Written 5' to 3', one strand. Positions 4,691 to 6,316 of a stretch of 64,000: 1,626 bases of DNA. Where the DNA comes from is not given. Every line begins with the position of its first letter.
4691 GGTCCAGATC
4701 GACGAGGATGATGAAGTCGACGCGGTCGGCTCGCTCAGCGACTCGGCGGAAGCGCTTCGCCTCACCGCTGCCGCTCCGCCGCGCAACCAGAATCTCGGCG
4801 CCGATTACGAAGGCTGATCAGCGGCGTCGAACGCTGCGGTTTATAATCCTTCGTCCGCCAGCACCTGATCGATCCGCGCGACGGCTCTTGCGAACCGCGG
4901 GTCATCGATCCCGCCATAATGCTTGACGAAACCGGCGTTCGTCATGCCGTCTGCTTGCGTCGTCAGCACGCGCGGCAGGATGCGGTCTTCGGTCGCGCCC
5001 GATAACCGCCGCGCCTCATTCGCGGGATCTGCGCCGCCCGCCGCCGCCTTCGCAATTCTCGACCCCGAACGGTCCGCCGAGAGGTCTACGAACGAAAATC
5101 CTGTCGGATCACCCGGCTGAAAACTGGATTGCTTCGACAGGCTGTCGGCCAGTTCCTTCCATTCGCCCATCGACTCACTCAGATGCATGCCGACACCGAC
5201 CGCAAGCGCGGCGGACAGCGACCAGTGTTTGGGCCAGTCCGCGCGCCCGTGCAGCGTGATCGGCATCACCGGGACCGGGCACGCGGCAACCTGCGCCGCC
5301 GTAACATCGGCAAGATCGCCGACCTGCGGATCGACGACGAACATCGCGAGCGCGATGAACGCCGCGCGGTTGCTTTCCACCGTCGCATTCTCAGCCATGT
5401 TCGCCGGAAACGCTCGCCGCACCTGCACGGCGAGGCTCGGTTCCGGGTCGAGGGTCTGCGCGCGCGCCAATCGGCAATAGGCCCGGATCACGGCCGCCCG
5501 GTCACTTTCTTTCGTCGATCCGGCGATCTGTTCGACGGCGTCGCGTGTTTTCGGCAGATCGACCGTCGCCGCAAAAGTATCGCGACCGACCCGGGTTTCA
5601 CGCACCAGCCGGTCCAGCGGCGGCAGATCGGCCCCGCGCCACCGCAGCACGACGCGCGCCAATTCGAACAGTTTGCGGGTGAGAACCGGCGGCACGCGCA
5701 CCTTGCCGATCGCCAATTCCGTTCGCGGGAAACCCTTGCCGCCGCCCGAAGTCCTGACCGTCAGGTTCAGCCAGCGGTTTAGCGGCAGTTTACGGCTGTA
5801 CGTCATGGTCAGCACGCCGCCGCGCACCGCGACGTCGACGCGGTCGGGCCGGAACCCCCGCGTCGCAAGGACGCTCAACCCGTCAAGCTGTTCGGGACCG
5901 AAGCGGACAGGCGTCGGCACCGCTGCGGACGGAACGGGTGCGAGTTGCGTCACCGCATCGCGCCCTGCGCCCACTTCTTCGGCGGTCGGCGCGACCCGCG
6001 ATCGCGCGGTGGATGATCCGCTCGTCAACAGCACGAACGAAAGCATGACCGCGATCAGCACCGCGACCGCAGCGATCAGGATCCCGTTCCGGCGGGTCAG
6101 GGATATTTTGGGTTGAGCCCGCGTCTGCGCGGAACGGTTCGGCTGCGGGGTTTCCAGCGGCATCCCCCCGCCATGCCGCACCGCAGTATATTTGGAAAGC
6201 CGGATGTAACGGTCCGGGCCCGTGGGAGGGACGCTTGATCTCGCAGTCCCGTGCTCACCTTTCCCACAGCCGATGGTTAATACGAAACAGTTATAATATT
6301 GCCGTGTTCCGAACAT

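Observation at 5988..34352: A 28-kb surface-glycan island bracketed by a ~230-bp direct repeat: potentially excisable cassette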

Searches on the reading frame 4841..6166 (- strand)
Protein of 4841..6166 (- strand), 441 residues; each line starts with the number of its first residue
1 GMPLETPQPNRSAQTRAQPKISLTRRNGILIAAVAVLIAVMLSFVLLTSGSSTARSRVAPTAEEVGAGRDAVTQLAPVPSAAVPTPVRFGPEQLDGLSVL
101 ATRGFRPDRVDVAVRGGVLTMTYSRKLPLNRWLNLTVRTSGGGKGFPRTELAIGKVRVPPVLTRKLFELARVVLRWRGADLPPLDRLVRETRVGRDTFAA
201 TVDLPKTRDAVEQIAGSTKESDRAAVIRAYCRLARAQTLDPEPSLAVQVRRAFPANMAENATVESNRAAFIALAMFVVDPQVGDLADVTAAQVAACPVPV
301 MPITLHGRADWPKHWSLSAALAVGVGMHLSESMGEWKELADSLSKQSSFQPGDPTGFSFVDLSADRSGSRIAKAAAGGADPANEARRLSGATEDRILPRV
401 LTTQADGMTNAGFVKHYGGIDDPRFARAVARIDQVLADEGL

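Call 7: search_protein_families(library=pfam, proteins=[window:4841-6166:-], max_evalue=0.01)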
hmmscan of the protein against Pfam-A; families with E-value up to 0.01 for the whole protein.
window:4841-6166:- (441 aa): 0 families

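Call 10: find_related_loci(query=window:4841-6166:-, collection=genome_contigs, flank=10000)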
Query window:4841-6166:- (441 aa) in genome_contigs; peptide patterns used: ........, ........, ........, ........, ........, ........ (x = any residue, [..] = any of these).
214 stretches matched a pattern; 2 encode a relative of the query (tblastn E <= 1e-3); 2 distinct loci.
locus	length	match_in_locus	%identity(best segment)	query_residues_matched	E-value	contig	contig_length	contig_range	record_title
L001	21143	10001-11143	46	44-438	2e-100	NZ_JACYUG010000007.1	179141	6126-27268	Sphingomonas sp. CFBP 8760 strain CFBP8760 CFBP876007, whole genome shotgun sequence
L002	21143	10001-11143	46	44-438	2e-100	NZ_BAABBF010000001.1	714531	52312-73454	Sphingomonas cynarae strain JCM 17498 sequence01, whole genome shotgun sequence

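Call 12: find_homologous_proteins(query=window:4841-6166:-)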
Query window:4841-6166:- (441 aa): 198 proteins with E <= 0.001 among 8000 candidates; the best 120 are listed.
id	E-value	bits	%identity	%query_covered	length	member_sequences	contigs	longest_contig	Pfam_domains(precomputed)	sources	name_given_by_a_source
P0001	2.3e-277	938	99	100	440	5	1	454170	-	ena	-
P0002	4.8e-212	723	77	100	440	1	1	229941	-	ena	-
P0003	2.2e-119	417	50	96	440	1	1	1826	-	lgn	-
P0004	2.8e-118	414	51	99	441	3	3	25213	-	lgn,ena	-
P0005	4.5e-115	403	52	94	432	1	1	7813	-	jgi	jgi:hypothetical protein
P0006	1.2e-114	402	51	90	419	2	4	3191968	-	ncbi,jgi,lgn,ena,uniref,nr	ncbi:hypothetical protein [Erythrobacter sp. HL-111]|uniref:hypothetical protein n=1 Tax=Erythrobact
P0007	2.5e-114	401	51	89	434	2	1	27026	-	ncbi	-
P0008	4.2e-114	400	50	94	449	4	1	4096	-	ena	-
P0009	1.0e-113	399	49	94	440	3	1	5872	-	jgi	jgi:hypothetical protein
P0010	1.6e-113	398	50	92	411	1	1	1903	-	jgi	-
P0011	8.1e-111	389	49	89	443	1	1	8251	-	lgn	-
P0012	1.7e-110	388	47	94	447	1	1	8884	-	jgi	jgi:hypothetical protein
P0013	4.6e-110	387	50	90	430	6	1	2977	-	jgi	jgi:hypothetical protein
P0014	1.6e-109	385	49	90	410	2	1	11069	-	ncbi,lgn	-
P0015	5.8e-109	383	47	99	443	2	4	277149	-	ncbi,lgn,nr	ncbi:MAG: hypothetical protein KKD64_17365 [Alphaproteobacteria bacterium]|nr:hypothetical protein [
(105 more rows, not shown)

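Call 14: find_encoding_contigs(protein=P0001, flank=10000, max_places=6)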
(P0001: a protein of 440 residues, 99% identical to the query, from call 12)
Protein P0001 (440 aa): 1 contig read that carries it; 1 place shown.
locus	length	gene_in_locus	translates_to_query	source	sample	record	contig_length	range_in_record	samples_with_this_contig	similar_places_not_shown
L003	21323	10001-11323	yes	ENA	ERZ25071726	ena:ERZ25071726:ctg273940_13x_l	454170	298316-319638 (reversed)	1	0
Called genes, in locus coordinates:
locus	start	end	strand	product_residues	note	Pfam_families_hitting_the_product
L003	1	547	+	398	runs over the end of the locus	PF12708:Pect-lyase_RHGA_epim, PF05048:NosD, PF13229:Beta_helix, PF05048:NosD (weak)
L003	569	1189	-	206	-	PF00132:Hexapep (faint), PF14602:Hexapep_2 (faint)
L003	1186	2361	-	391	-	PF01041:DegT_DnrJ_EryC1, PF01212:Beta_elim_lyase (faint)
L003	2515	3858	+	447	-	-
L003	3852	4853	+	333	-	PF13489:Methyltransf_23, PF07021:MetW (weak), PF13847:Methyltransf_31, PF08241:Methyltransf_11, PF08242:Methyltransf_12, PF13649:Methyltransf_25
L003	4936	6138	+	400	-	-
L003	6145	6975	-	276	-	PF00535:Glycos_transf_2, PF13641:Glyco_tranf_2_3, PF13632:Glyco_trans_2_3 (weak)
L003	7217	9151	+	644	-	PF13727:CoA_binding_3 (weak), PF01370:Epimerase, PF02719:Polysacc_synt_2, PF04321:RmlD_sub_bind, PF16363:GDP_Man_Dehyd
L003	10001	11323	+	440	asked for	-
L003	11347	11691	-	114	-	PF01192:RNA_pol_Rpb6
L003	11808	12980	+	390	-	PF13091:PLDc_2, PF00614:PLDc (weak)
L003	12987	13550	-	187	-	-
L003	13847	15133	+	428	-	PF00083:Sugar_tr (weak), PF07690:MFS_1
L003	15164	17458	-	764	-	PF02359:CDC48_N, PF02933:CDC48_2, PF05496:RuvB_N (weak), PF13191:AAA_16, PF00004:AAA, PF17862:AAA_lid_3, PF00004:AAA, PF17862:AAA_lid_3, +17 more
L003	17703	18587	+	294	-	PF00126:HTH_1, PF03466:LysR_substrate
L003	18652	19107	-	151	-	PF00160:Pro_isomerase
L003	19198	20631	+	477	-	PF03448:MgtE_N, PF00571:CBS, PF01769:MgtE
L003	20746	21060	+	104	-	PF07370:DUF1489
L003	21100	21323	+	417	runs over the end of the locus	PF08442:ATP-grasp_2, PF13549:ATP-grasp_5, PF24948:Citrate_synth_N, PF00549:Ligase_CoA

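Call 15: find_encoding_contigs(protein=P0002, flank=10000, max_places=6)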
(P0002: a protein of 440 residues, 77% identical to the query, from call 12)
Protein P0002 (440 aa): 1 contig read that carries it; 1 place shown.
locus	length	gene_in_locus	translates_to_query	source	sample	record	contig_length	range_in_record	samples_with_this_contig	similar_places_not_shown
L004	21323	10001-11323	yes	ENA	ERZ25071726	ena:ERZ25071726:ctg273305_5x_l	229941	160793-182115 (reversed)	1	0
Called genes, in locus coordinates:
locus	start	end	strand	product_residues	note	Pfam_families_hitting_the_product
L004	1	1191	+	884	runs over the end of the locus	PF01411:tRNA-synt_2c, PF07973:tRNA_SAD, PF02272:DHHA1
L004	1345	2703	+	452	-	PF01566:Nramp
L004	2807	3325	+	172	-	PF06319:MmcB-like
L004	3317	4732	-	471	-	PF04389:Peptidase_M28, PF01546:Peptidase_M20, PF07687:M20_dimer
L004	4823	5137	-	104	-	PF09834:DUF2061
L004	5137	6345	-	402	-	PF00155:Aminotran_1_2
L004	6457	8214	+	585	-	PF07167:PhaC_N, PF00561:Abhydrolase_1, PF11339:DUF3141 (weak)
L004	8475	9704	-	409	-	PF20434:BD-FAE (weak), PF00561:Abhydrolase_1 (faint), PF12146:Hydrolase_4 (weak)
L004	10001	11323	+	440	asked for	-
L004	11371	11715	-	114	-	PF01192:RNA_pol_Rpb6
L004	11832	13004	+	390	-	PF13091:PLDc_2, PF00614:PLDc (weak)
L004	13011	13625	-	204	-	PF08242:Methyltransf_12 (weak), PF13649:Methyltransf_25 (weak)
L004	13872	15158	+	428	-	PF07690:MFS_1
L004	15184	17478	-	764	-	PF02359:CDC48_N, PF02933:CDC48_2, PF05496:RuvB_N (weak), PF13191:AAA_16, PF00004:AAA, PF17862:AAA_lid_3, PF00004:AAA, PF17862:AAA_lid_3, +18 more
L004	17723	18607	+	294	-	PF00126:HTH_1, PF03466:LysR_substrate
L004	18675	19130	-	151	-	PF00160:Pro_isomerase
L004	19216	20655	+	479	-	PF03448:MgtE_N, PF00571:CBS, PF01769:MgtE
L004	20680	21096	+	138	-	PF07370:DUF1489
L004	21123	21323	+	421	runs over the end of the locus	PF08442:ATP-grasp_2, PF13549:ATP-grasp_5, PF24948:Citrate_synth_N, PF00549:Ligase_CoA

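Call 19: find_encoding_contigs(protein=window:4841-6163:-, flank=10000, max_places=8)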
Protein window:4841-6163:- (440 aa): no gene with exactly this product is on record in the collection.

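Call 31: search_protein_families(library=ncbifam, proteins=[window:4841-6163:-], max_evalue=1)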
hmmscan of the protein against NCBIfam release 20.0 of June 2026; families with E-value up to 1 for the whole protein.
window:4841-6163:- (440 aa): 1 family
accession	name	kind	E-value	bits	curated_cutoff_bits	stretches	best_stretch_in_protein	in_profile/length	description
NF047320.1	morpho_MmpB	equivalog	0.2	11.6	34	1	24-41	22-39/39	morphogenic membrane protein MmpB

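Call 44: search_dna_similar(query=window:4841-6163:-, collection=plasmids, mode=protein, max_evalue=0.001, max_rows=10)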
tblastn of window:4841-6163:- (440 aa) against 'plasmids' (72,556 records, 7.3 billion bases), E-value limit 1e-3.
Records with a match: 1; places in all: 1; records where one place covers at least 80% of the query: 0.
Best place of each record, by identity: <60% 1.
By first word of the organism name: Rhodobacteraceae 1.
By predicted mobility (MOB-suite, as given by PLSDB): non-mobilizable 1.
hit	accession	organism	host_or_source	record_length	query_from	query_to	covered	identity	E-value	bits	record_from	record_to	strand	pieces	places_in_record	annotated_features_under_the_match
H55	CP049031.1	Rhodobacteraceae bacterium SC52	Apostichopus japonicus,pure ...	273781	93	432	77%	26.3%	1e-5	56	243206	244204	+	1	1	hypothetical protein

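Call 46: list_cluster_members(proteins=[P0001])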
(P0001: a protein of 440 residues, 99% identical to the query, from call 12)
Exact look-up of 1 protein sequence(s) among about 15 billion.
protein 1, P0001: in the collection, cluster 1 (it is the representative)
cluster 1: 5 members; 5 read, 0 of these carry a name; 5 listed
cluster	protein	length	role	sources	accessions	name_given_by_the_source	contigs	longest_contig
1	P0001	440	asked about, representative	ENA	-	-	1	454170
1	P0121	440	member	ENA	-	-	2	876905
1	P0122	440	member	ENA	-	-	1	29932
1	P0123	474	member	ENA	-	-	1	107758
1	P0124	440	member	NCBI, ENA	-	-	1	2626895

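Call 48: find_encoding_contigs(protein=P0124, flank=10000, max_places=4)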
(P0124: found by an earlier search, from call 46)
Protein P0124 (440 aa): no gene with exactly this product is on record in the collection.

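Call 49: find_encoding_contigs(protein=P0121, flank=10000, max_places=4)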
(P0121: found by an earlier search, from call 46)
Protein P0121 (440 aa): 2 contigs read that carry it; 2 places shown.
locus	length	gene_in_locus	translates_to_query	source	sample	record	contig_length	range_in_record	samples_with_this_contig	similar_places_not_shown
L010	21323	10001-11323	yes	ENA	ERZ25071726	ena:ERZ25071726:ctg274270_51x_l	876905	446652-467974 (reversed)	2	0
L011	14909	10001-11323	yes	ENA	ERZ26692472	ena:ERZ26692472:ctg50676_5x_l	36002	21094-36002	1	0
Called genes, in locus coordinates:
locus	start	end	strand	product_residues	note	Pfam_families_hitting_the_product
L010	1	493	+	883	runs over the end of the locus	PF01411:tRNA-synt_2c, PF07973:tRNA_SAD, PF02272:DHHA1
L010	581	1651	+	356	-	PF00291:PALP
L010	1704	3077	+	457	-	PF01566:Nramp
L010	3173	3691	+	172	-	PF06319:MmcB-like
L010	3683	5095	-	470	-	PF04389:Peptidase_M28, PF01546:Peptidase_M20, PF07687:M20_dimer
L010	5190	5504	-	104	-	PF09834:DUF2061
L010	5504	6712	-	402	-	PF00155:Aminotran_1_2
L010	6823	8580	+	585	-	PF07167:PhaC_N, PF00561:Abhydrolase_1, PF11339:DUF3141 (weak)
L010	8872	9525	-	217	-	PF01209:Ubie_methyltran, PF13489:Methyltransf_23, PF01135:PCMT, PF13847:Methyltransf_31, PF08241:Methyltransf_11, PF08242:Methyltransf_12, PF13649:Methyltransf_25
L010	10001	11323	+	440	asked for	-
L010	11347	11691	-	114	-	PF01192:RNA_pol_Rpb6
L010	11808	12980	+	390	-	PF13091:PLDc_2, PF00614:PLDc (weak)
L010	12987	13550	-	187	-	-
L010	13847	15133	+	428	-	PF00083:Sugar_tr (weak), PF07690:MFS_1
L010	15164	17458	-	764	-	PF02359:CDC48_N, PF02933:CDC48_2, PF05496:RuvB_N (weak), PF13191:AAA_16, PF00004:AAA, PF17862:AAA_lid_3, PF00004:AAA, PF17862:AAA_lid_3, +17 more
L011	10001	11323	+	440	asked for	-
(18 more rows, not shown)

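Call 50: find_encoding_contigs(protein=P0123, flank=10000, max_places=4)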
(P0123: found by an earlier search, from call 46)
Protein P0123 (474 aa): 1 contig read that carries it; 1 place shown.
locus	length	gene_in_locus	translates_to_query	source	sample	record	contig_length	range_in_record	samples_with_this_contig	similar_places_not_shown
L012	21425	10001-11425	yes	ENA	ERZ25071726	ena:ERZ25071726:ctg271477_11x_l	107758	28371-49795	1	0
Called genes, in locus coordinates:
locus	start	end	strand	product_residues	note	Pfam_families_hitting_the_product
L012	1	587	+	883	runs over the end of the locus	PF01411:tRNA-synt_2c, PF07973:tRNA_SAD, PF02272:DHHA1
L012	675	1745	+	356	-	PF00291:PALP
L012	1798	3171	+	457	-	PF01566:Nramp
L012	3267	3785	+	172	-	PF06319:MmcB-like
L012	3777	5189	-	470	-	PF04389:Peptidase_M28 (weak), PF01546:Peptidase_M20, PF07687:M20_dimer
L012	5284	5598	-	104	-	PF09834:DUF2061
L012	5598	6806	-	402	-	PF00155:Aminotran_1_2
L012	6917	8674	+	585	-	PF07167:PhaC_N, PF00561:Abhydrolase_1, PF11339:DUF3141 (weak)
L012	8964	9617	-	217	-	PF01209:Ubie_methyltran, PF13489:Methyltransf_23, PF01135:PCMT, PF13847:Methyltransf_31, PF08241:Methyltransf_11, PF08242:Methyltransf_12, PF13649:Methyltransf_25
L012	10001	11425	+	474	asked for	-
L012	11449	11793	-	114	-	PF01192:RNA_pol_Rpb6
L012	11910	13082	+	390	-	PF13091:PLDc_2, PF00614:PLDc (weak)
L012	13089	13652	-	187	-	-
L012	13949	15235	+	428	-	PF00083:Sugar_tr (weak), PF07690:MFS_1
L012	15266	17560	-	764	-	PF02359:CDC48_N, PF02933:CDC48_2, PF05496:RuvB_N (weak), PF13191:AAA_16, PF00004:AAA, PF17862:AAA_lid_3, PF00004:AAA, PF17862:AAA_lid_3, +17 more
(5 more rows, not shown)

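Call 51: find_encoding_contigs(protein=P0122, flank=10000, max_places=4)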
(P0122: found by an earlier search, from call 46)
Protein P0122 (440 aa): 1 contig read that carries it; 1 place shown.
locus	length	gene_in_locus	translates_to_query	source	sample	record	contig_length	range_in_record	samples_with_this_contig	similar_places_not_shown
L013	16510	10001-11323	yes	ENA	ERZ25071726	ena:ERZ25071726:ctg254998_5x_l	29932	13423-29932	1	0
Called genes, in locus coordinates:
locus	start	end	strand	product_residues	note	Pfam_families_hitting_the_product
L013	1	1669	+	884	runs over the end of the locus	PF01411:tRNA-synt_2c, PF07973:tRNA_SAD, PF02272:DHHA1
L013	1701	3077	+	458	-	PF01566:Nramp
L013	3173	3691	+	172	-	PF06319:MmcB-like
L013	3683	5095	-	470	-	PF04389:Peptidase_M28 (weak), PF01546:Peptidase_M20, PF07687:M20_dimer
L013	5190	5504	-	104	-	PF09834:DUF2061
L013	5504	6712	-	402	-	PF00155:Aminotran_1_2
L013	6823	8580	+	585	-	PF07167:PhaC_N, PF00561:Abhydrolase_1, PF11339:DUF3141 (weak)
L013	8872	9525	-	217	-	PF01209:Ubie_methyltran, PF13489:Methyltransf_23, PF01135:PCMT, PF13847:Methyltransf_31, PF08241:Methyltransf_11, PF08242:Methyltransf_12, PF13649:Methyltransf_25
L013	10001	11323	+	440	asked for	-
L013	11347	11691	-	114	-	PF01192:RNA_pol_Rpb6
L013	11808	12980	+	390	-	PF13091:PLDc_2, PF00614:PLDc (weak)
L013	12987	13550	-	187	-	-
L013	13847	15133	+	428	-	PF00083:Sugar_tr (weak), PF07690:MFS_1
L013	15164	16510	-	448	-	?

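Call 62: search_solved_structures(query=A2, max_evalue=1)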
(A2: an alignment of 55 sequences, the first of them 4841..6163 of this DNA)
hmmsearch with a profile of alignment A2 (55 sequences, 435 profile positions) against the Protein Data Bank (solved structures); distinct sequences matched with E-value up to 1: 0.

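Call 69: predict_structure(alignment_id=A2)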
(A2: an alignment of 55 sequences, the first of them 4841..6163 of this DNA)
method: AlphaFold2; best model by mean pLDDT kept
length: 440 residues; sequences in the alignment: 55
mean_pLDDT: 90.2   pTM: 0.84
mean pLDDT of the five models: 90.2, 89.5, 88.2, 88.1, 87.9
residues with pLDDT >= 90: 335; 70-90: 62; 50-70: 38; < 50: 5
segments of 3 or more residues with pLDDT < 50: none
pLDDT, mean of each block of 10 residues (from residue 1): 50 53 82 95 95 92 94 76 90 96 92 97 96 97 96 96 95 86 94 97 68 56 95 98 98 98 96 96 89 93 97 97 88 92 85 92 97 90 97 98 94 94 97 97
secondary structure, 60 per line:
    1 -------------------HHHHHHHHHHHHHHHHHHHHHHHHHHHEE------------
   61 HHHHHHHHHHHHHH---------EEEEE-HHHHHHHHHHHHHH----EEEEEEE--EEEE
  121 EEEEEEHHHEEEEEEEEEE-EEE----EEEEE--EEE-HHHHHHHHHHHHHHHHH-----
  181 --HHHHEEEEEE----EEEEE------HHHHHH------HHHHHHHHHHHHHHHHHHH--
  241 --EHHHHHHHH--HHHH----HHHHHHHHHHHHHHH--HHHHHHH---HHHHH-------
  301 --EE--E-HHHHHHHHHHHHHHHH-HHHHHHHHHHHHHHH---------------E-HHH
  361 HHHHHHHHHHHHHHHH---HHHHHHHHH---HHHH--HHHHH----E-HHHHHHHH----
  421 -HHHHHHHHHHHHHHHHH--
elements in order: H20-46 H61-74 E84-88 H90-103 E108-114 E117-126 E130-139 E141-143 E148-152 E155-157 H159-175 H183-186 E187-192 E197-201 H208-213 H220-238 H244-251 H254-257 H262-276 H279-285 H289-293 H309-324 H326-340 H358-376 H380-388 H392-395 H398-402 H409-416 H422-438

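Call 71: fold_search(model_id=the predicted structure, library=pdb)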
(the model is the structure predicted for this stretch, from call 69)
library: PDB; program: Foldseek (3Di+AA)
matches with E <= 10: 704; with E <= 0.001: 0
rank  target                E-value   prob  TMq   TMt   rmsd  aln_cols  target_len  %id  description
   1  2yn8_B                8.2e-02  0.12  0.09  0.13  19.2       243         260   11  ephB4 kinase domain inhibitor complex (released 2013-10-23)
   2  7kx6_B                1.5e-01  0.07  0.09  0.12  19.5       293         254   10  Crystal structure of DCLK1-KD in complex with XMD8-85 (released 2021-09-22)
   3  2phk_A                1.6e-01  0.12  0.09  0.11  15.4       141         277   13  THE CRYSTAL STRUCTURE OF A PHOSPHORYLASE KINASE PEPTIDE SUBSTRATE COMPLEX: KINASE SUBSTRATE RECOGNITION (released 1999-01-13)
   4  5t1d_A                1.6e-01  0.08  0.09  0.07  21.1       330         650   12  Crystal structure of EBV gHgL/gp42/E1D1 complex (released 2016-12-28)
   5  8tnn_A                1.6e-01  0.08  0.10  0.08  18.5       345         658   11  Crystal structure of Epstein-Barr virus gH/gL/gp42 in complex with gp42 antibody A10 (released 2024-03-27)
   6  3h0z_A                1.6e-01  0.06  0.08  0.12  19.4       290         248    8  Aurora A in complex with a bisanilinopyrimidine (released 2009-07-07)
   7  4o0w                  2.1e-01  0.06  0.09  0.12  19.0       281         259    9  Crystal structures of human kinase Aurora A (released 2014-12-17)
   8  7s1b_A                2.1e-01  0.05  0.10  0.08  19.9       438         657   11  Crystal structure of Epstein-Barr virus glycoproteins gH/gL/gp42-peptide in complex with human neutralizing antibodies (released 2022-11-09)
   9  3kn5_A                2.2e-01  0.08  0.10  0.14  19.9       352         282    8  Crystal structure of the C-terminal kinase domain of msk1 in complex with AMP-PNP (released 2010-04-21)
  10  4b9d_B                2.2e-01  0.06  0.08  0.10  19.8       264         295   11  Crystal Structure of Human NIMA-related Kinase 1 (NEK1) with inhibitor. (released 2012-09-19)
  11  7d5z_A                2.3e-01  0.06  0.10  0.08  19.9       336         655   13  Crystal structure of EBV gH/gL bound with neutralizing antibody 1D8 (released 2021-10-20)
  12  8tnn_D                2.3e-01  0.04  0.09  0.07  21.5       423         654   12  Crystal structure of Epstein-Barr virus gH/gL/gp42 in complex with gp42 antibody A10 (released 2024-03-27)
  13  7n91_B                2.5e-01  0.06  0.09  0.11  18.2       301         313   11  P70 S6K1 IN COMPLEX WITH MSC2317067A-1 (released 2022-07-06)
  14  4b9d_A                2.5e-01  0.05  0.08  0.10  19.6       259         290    9  Crystal Structure of Human NIMA-related Kinase 1 (NEK1) with inhibitor. (released 2012-09-19)
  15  7ayi                  2.9e-01  0.05  0.08  0.11  19.4       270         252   10  Crystal structure of Aurora A in complex with 7-(2-Anilinopyrimidin-4-yl)-1-benzazepin-2-one derivative (compound 2a) (released 2021-01-13)
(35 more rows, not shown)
